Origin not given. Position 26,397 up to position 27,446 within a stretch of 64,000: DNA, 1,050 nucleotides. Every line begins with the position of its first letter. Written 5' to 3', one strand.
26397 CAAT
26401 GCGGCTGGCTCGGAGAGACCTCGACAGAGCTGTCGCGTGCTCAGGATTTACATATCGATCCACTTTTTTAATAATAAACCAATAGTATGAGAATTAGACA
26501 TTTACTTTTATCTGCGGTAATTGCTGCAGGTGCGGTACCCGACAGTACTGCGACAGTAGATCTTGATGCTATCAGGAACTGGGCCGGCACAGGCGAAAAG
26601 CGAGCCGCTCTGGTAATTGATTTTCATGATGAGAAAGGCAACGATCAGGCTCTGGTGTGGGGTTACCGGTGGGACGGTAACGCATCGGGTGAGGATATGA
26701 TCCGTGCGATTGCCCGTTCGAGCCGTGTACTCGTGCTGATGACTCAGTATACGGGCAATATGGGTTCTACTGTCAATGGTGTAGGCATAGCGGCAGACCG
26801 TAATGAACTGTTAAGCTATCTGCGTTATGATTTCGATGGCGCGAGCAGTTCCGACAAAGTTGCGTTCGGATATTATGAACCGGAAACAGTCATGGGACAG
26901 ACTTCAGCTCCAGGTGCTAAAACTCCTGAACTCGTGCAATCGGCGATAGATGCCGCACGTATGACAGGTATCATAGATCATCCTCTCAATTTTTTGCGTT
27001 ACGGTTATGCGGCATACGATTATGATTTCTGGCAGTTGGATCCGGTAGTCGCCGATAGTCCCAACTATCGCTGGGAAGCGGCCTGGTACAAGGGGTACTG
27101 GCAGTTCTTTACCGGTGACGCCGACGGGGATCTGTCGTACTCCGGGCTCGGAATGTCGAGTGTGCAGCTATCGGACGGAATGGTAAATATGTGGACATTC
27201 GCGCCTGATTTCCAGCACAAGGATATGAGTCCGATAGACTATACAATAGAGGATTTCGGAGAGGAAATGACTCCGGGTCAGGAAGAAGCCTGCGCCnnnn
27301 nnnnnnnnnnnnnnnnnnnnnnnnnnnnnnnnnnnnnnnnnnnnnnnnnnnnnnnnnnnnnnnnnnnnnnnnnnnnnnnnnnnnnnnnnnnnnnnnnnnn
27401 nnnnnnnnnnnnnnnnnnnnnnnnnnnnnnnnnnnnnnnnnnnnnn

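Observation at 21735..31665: Cobalamin-riboswitch-led surface operon whose distal genes are T9SS cargo rather than lipoproteins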

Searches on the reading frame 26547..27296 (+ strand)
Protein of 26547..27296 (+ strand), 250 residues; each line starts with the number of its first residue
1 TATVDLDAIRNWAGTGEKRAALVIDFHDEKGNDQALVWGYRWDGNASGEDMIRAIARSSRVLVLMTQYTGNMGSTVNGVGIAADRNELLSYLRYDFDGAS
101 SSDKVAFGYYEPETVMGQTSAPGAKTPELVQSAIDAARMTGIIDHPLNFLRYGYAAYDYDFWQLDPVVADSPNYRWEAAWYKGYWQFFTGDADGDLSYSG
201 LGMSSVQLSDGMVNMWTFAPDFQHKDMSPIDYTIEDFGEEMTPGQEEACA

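Call 51: search_solved_structures(query=A4, max_evalue=1, show_alignments=1)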
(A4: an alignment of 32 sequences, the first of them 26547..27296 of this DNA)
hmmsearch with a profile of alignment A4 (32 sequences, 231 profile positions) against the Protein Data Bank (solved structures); distinct sequences matched with E-value up to 1: 0.

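Call 52: search_protein_families(library=pfam, alignment_id=A4, max_evalue=1)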
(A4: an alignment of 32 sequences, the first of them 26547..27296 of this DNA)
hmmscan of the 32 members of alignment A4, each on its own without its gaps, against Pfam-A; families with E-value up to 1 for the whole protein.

A. member 1, window:26547-27296:+ (250 aa): 0 families

B. families by the number of members that match (of 32 scanned): 3 families
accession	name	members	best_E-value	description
PF05658.19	YadA_head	1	0.061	YadA head domain repeat (2 copies)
PF04759.18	DUF617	1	0.07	Protein of unknown function, DUF617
PF12621.13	PHM7_ext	1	0.24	Extracellular tail, of 10TM putative phosphate transporter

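Call 54: find_homologous_proteins(query=window:26547-27296:+, max_evalue=0.001)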
Query window:26547-27296:+ (250 aa): 129 proteins with E <= 0.001 among 471 candidates; the best 120 are listed.
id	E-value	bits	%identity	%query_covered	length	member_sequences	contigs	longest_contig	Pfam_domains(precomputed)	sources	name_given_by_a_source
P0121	4.7e-74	267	50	95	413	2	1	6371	-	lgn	-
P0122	5.8e-70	254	51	97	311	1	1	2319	-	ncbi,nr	ncbi:MAG: hypothetical protein K2K86_08410, partial [Muribaculaceae bacterium]|nr:hypothetical prote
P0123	1.5e-66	243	55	86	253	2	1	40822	-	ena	-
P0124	2.5e-65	239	54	87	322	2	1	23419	-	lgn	-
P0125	3.6e-64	235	54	86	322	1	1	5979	-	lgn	-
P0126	4.1e-64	235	56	75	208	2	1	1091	-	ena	-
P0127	2.2e-63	232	54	86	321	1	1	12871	-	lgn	-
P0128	2.9e-63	232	50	87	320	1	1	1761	-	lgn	-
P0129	3.5e-63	232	51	88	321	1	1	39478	-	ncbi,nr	ncbi:MAG: hypothetical protein NC343_06370 [Muribaculum sp.]|nr:hypothetical protein [Muribaculaceae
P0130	8.3e-62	227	51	86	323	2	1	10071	-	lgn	-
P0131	1.4e-61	227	52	86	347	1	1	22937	-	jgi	-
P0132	1.6e-61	226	50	96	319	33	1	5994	-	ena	-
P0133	2.6e-61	226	49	86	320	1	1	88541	-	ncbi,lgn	-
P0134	5.1e-61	225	51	93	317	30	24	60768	-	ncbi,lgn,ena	-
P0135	1.4e-60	223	49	86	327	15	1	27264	-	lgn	-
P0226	1.3e-34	138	35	89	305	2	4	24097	-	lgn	-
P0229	4.4e-26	110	34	88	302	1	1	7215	-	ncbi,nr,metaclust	ncbi:hypothetical protein Barb6XT_02204 [Bacteroidales bacterium Barb6XT]|nr:hypothetical protein Ba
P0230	7.8e-26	109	38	87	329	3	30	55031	-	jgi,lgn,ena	-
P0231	1.4e-24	105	35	88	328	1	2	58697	PF18962.8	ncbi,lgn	-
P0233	1.3e-23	102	36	88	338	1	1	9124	-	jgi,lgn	jgi:hypothetical protein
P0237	1.0e-15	76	30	84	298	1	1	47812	-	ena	-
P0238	2.1e-15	75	34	86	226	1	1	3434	PF07589.17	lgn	-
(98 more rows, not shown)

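Call 60: predict_structure(alignment_id=A5)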
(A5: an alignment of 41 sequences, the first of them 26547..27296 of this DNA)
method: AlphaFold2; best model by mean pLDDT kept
length: 250 residues; sequences in the alignment: 41
mean_pLDDT: 91.9   pTM: 0.90
mean pLDDT of the five models: 91.9, 91.2, 89.8, 89.5, 89.3
residues with pLDDT >= 90: 203; 70-90: 28; 50-70: 13; < 50: 6
segments of 3 or more residues with pLDDT < 50: 245-250
pLDDT, mean of each block of 10 residues (from residue 1): 89 97 88 88 98 97 97 95 96 98 98 98 98 98 98 98 96 93 94 91 95 95 79 76 47
secondary structure, 60 per line:
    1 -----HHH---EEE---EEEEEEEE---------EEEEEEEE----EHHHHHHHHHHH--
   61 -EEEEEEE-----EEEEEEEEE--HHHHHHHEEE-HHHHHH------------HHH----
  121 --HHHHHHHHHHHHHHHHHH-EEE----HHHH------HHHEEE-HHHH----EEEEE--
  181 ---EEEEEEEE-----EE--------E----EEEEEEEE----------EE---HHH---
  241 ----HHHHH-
elements in order: E12-14 E18-25 E35-42 H48-58 E62-68 E74-82 H85-91 E92-94 H96-101 H123-140 E142-144 H149-152 E162-164 H166-169 E174-178 E184-191 E212-219 H245-249

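Call 64: fold_search(model_id=the predicted structure, library=pdb)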
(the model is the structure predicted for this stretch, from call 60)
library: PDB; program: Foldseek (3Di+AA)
matches with E <= 10: 44; with E <= 0.001: 0
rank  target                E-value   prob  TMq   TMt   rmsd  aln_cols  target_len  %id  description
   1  3u7z_B                5.3e-01  0.51  0.29  0.68   7.6       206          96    8  Crystal structure of a putative metal binding protein RUMGNA_00854 (ZP_02040092.1) from Ruminococcus gnavus ATCC 29149 (released 2011-11-02)
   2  3kq4_A                1.1e+00  0.30  0.13  0.08   2.1        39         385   20  Structure of Intrinsic Factor-Cobalamin bound to its receptor Cubilin (released 2010-03-09)
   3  3ixs_K                1.3e+00  0.04  0.12  0.23   7.8        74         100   20  Ring1B C-terminal domain/RYBP C-terminal domain Complex (released 2010-08-25)
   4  3p42_C                1.5e+00  0.01  0.12  0.13  19.0       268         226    8  Structure of GfcC (YmcB), protein encoded by the E. coli group 4 capsule operon (released 2011-04-06)
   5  3u7z_A                2.0e+00  0.20  0.28  0.66   7.9       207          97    8  Crystal structure of a putative metal binding protein RUMGNA_00854 (ZP_02040092.1) from Ruminococcus gnavus ATCC 29149 (released 2011-11-02)
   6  3p42_A                2.1e+00  0.01  0.13  0.13  18.5       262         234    9  Structure of GfcC (YmcB), protein encoded by the E. coli group 4 capsule operon (released 2011-04-06)
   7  7qbf_A                2.2e+00  0.33  0.31  0.20   6.0       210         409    9  TC:CD320 in complex with nanobody TC-Nb34 (released 2022-03-16)
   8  7qbe_A                2.2e+00  0.25  0.31  0.21   6.8       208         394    8  TC:CD320 in complex with nanobody TC-Nb11 (released 2022-03-16)
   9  5no0                  2.5e+00  0.28  0.31  0.69   5.0       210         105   10  Beta domain of human transcobalamin in apo form (released 2017-09-27)
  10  4zrp_B                2.5e+00  0.04  0.15  0.10  15.7       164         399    9  TC:CD320 (released 2016-07-20)
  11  4zrp_A                3.2e+00  0.16  0.14  0.09   2.4        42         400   17  TC:CD320 (released 2016-07-20)
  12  3b2m_B                3.2e+00  0.04  0.10  0.09   7.5        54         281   15  Crystal Structure of the Major Pilin from Streptococcus pyogenes (released 2007-12-18)
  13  7qbg_C                3.2e+00  0.03  0.15  0.10  15.7       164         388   11  TC:CD320 in complex with nanobody TC-Nb4 (released 2022-03-16)
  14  7qbe_C                3.4e+00  0.23  0.33  0.22   6.5       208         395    9  TC:CD320 in complex with nanobody TC-Nb11 (released 2022-03-16)
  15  9ea8_B                3.4e+00  0.04  0.11  0.29   6.1        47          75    8  Citrobacter BubCD(D104A)-BubA(155-229) complex (released 2025-09-24)
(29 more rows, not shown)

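Call 85: search_protein_representatives(alignment_id=A5)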
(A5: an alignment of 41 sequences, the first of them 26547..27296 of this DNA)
Query: 41 sequences, 324 profile positions. Proteins with E-value up to 0.001 (for the whole library): 1562; up to 1e-10: 1091; up to 1e-30: 316. The best 150 are listed.
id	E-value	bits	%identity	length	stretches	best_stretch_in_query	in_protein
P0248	4.4e-117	407.5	-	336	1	1-321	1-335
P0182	4.2e-115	401.0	-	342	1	4-322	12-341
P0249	3.6e-114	397.9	-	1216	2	4-245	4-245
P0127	1.6e-113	395.7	-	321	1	4-321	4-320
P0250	2.0e-113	395.5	-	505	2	1-267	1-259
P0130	4.0e-111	387.9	-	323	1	11-321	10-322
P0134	1.9e-109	382.4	-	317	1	1-317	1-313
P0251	2.7e-107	375.3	-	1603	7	21-119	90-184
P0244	8.2e-107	373.7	-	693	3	10-267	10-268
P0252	1.7e-106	372.6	-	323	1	7-321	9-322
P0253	3.3e-105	368.4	-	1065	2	1-245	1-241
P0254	4.0e-103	361.6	-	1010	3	10-248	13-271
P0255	8.4e-103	360.5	-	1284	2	1-245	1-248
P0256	8.9e-103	360.5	-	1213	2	10-245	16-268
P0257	1.4e-102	359.8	-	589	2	13-253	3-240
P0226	3.7e-83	296.0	-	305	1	2-246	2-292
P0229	6.3e-78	278.8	-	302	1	2-246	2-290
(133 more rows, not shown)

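Call 87: find_encoding_contigs(protein=P0231, flank=10000, max_places=2)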
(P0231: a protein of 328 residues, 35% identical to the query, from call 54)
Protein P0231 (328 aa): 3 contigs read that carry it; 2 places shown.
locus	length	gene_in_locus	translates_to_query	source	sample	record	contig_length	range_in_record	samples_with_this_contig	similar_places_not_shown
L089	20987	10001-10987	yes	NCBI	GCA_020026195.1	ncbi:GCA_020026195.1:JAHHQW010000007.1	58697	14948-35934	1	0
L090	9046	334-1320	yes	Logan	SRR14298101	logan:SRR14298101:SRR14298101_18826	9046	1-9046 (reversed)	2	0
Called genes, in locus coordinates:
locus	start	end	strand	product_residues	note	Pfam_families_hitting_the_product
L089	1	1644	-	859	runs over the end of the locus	PF13620:CarboxypepD_reg, PF13715:CarbopepD_reg_2, PF18939:DUF5686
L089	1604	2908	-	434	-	PF07994:NAD_binding_5, PF01658:Inos-1-P_synth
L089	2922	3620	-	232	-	PF00702:Hydrolase, PF13419:HAD_2, PF13242:Hydrolase_like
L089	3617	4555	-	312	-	PF01066:CDP-OH_P_transf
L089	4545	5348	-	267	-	-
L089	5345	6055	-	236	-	PF00483:NTP_transferase, PF12804:NTP_transf_3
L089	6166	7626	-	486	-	PF01546:Peptidase_M20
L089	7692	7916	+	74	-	-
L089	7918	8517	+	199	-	PF03938:OmpH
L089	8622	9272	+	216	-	PF00730:HhH-GPD, PF00633:HHH (weak)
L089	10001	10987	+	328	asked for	PF18962:Por_Secre_tail (weak)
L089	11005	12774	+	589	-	PF16819:DUF5074, PF18962:Por_Secre_tail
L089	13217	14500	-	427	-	-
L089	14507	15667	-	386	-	PF16819:DUF5074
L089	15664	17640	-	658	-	PF07715:Plug, PF00593:TonB_dep_Rec_b-barrel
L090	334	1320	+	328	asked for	PF18962:Por_Secre_tail (weak)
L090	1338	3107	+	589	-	PF16819:DUF5074, PF18962:Por_Secre_tail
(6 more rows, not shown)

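Call 88: find_encoding_contigs(protein=P0237, flank=10000, max_places=2)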
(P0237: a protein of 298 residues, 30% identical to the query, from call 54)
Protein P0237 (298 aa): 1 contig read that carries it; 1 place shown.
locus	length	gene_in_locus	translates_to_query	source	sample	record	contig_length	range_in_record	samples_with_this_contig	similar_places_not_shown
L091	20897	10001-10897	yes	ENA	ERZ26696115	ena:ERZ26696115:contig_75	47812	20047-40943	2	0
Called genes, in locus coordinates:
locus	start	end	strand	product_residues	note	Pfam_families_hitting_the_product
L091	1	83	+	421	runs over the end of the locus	-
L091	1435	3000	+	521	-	PF00140:Sigma70_r1_2, PF04542:Sigma70_r2, PF04539:Sigma70_r3, PF04545:Sigma70_r4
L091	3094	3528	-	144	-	-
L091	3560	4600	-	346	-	PF07596:SBP_bac_10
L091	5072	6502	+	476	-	PF12891:Glyco_hydro_44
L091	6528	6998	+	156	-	-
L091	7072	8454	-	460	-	-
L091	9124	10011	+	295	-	PF07596:SBP_bac_10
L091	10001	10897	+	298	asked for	-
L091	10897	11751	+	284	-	PF07589:PEP_exosort_dom (weak)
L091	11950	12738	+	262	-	PF01209:Ubie_methyltran (weak), PF13847:Methyltransf_31, PF08241:Methyltransf_11, PF08242:Methyltransf_12, PF13649:Methyltransf_25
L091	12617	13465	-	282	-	-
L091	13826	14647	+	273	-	PF08501:Shikimate_dh_N, PF18317:SDH_C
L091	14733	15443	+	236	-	PF01656:CbiA (weak), PF13500:AAA_26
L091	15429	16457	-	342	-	PF09095:AmyA-gluTrfs_C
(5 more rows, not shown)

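Call 89: find_encoding_contigs(protein=P0230, flank=10000, max_places=2)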
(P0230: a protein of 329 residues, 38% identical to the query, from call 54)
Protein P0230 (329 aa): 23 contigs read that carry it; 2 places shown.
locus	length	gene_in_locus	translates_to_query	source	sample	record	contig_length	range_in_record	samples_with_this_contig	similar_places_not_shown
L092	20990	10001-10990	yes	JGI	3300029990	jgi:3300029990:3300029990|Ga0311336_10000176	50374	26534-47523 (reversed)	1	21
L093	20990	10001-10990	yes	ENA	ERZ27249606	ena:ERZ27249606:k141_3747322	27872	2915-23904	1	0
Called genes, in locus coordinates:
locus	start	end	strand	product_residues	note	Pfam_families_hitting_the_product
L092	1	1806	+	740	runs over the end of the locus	PF07715:Plug, PF00593:TonB_dep_Rec_b-barrel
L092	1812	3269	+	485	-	PF03929:PepSY_TM (faint)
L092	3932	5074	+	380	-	PF01497:Peripla_BP_2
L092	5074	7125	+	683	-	PF07715:Plug, PF00593:TonB_dep_Rec_b-barrel, PF14905:OMP_b-brl_3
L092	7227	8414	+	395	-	PF16819:DUF5074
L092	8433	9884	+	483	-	PF02368:Big_2, PF21461:HL_N-beta (faint)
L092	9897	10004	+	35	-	-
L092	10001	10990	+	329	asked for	-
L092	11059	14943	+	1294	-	PF02368:Big_2 (weak), PF07679:I-set (faint), PF16819:DUF5074, PF13895:Ig_2 (weak), PF13927:Ig_3 (weak), PF18962:Por_Secre_tail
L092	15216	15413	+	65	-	PF14375:Cys_rich_CWC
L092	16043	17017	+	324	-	PF00953:Glycos_transf_4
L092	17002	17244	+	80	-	-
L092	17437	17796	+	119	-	-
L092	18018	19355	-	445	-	PF13442:Cytochrome_CBB3 (weak), PF00034:Cytochrom_C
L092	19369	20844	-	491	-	PF00034:Cytochrom_C (weak), PF13442:Cytochrome_CBB3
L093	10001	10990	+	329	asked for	-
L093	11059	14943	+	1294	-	PF02368:Big_2 (weak), PF07679:I-set (faint), PF16819:DUF5074, PF13895:Ig_2 (weak), PF13927:Ig_3 (weak), PF18962:Por_Secre_tail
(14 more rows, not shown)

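Call 98: find_encoding_contigs(protein=P0226, flank=8000, max_places=1)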
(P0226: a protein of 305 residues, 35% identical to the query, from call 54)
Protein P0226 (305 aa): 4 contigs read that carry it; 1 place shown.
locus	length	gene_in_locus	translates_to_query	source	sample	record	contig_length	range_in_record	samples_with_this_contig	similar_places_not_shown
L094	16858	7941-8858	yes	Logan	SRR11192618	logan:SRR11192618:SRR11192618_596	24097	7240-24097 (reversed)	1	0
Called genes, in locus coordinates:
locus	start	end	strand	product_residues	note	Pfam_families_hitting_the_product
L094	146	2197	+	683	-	PF07715:Plug, PF00593:TonB_dep_Rec_b-barrel, PF14905:OMP_b-brl_3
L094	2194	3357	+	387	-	PF16819:DUF5074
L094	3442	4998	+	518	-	PF16820:PKD_3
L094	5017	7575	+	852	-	PF16819:DUF5074, PF13895:Ig_2 (faint)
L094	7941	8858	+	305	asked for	-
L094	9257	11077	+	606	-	-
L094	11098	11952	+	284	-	PF13568:OMP_b-brl_2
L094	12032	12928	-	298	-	PF02541:Ppx-GppA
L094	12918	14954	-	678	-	PF13089:PP_kinase_N, PF02503:PP_kinase, PF17941:PP_kinase_C_1, PF13091:PLDc_2, PF13090:PP_kinase_C, PF13091:PLDc_2 (weak)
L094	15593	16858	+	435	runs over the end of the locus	PF00654:Voltage_CLC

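Call 99: find_encoding_contigs(protein=P0229, flank=8000, max_places=1)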
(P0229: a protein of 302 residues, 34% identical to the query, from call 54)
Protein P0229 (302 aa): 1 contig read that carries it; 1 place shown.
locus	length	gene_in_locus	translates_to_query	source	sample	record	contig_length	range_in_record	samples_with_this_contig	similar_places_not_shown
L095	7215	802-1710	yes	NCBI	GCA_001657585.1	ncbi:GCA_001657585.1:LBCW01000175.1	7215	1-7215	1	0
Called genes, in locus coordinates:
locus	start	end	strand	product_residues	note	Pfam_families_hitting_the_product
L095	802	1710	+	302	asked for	-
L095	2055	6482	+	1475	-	PF02368:Big_2, PF26182:Ig_NUP210_5th (faint), PF26918:Ig_Eae (faint), PF16819:DUF5074, PF02368:Big_2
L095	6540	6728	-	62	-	-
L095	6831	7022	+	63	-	-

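Call 100: find_encoding_contigs(protein=P0233, flank=8000, max_places=1)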
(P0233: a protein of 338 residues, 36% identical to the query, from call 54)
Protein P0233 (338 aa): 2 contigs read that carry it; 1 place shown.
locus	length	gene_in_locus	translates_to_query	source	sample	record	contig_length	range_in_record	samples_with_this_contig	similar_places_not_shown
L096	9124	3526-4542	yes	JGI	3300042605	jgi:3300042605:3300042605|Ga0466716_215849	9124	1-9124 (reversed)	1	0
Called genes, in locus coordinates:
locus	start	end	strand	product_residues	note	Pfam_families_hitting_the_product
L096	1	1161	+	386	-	?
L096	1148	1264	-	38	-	-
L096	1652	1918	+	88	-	PF01797:Y1_Tnp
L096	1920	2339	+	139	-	-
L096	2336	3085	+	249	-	PF14848:HU-DNA_bdg, PF14734:DUF4469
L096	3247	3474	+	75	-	-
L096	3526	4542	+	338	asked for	-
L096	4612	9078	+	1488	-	PF26182:Ig_NUP210_5th (faint), PF16819:DUF5074, PF02368:Big_2, PF26918:Ig_Eae (weak), PF02368:Big_2, PF22359:Big-like (weak)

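Call 101: find_encoding_contigs(protein=P0238, flank=8000, max_places=1)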
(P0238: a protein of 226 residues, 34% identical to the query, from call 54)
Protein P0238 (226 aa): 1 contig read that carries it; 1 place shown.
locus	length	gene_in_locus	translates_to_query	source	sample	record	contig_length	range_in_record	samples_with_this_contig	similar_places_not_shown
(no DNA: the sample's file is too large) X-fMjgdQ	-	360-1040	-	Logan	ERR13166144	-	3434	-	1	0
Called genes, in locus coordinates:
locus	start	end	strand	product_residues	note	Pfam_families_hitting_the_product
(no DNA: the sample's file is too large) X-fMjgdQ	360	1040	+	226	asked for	PF07589:PEP_exosort_dom (weak)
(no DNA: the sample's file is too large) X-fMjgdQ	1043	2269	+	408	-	PF00404:Dockerin_1 (faint)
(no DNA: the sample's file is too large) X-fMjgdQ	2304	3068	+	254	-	-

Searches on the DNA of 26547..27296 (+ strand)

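Call 90: search_rna_families(sources=[L089, L090, L091, L092, L093], threshold=gathering)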
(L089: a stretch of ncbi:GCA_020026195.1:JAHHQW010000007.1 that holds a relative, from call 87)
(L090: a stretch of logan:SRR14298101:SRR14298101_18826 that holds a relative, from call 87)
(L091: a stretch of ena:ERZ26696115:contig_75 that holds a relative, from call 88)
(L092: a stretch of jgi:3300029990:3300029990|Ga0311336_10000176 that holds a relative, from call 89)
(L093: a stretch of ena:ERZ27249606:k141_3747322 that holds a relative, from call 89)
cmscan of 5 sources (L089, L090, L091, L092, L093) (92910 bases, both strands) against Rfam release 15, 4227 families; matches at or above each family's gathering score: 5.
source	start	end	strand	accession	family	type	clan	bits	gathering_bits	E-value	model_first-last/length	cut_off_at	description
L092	3502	3765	+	RF00174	Cobalamin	Cis-reg; riboswitch;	CL00101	87.2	31.5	5.7e-20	1-189/189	no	Cobalamin riboswitch aptamer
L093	3502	3765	+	RF00174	Cobalamin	Cis-reg; riboswitch;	CL00101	87.2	31.5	5.7e-20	1-189/189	no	Cobalamin riboswitch aptamer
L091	8826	9068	+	RF00174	Cobalamin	Cis-reg; riboswitch;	CL00101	75.4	31.5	1.3e-16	1-189/189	no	Cobalamin riboswitch aptamer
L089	9605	9800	+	RF00174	Cobalamin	Cis-reg; riboswitch;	CL00101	75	31.5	1.7e-16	1-189/189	no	Cobalamin riboswitch aptamer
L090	1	133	+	RF00174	Cobalamin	Cis-reg; riboswitch;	CL00101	46.7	31.5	2.1e-08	66-189/189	5'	Cobalamin riboswitch aptamer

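Call 102: search_rna_families(sources=[L094, L095, L096], threshold=gathering)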
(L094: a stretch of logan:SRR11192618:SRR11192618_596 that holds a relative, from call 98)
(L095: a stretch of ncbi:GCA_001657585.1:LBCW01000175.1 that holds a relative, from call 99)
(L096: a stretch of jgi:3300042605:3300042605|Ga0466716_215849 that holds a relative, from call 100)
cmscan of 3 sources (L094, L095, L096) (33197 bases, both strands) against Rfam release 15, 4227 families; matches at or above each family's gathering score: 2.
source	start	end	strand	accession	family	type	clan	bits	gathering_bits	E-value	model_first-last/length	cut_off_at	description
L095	439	640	+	RF00174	Cobalamin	Cis-reg; riboswitch;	CL00101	103.7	31.5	3.7e-25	1-189/189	no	Cobalamin riboswitch aptamer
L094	7591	7793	+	RF00174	Cobalamin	Cis-reg; riboswitch;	CL00101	95.9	31.5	6.6e-23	1-189/189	no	Cobalamin riboswitch aptamer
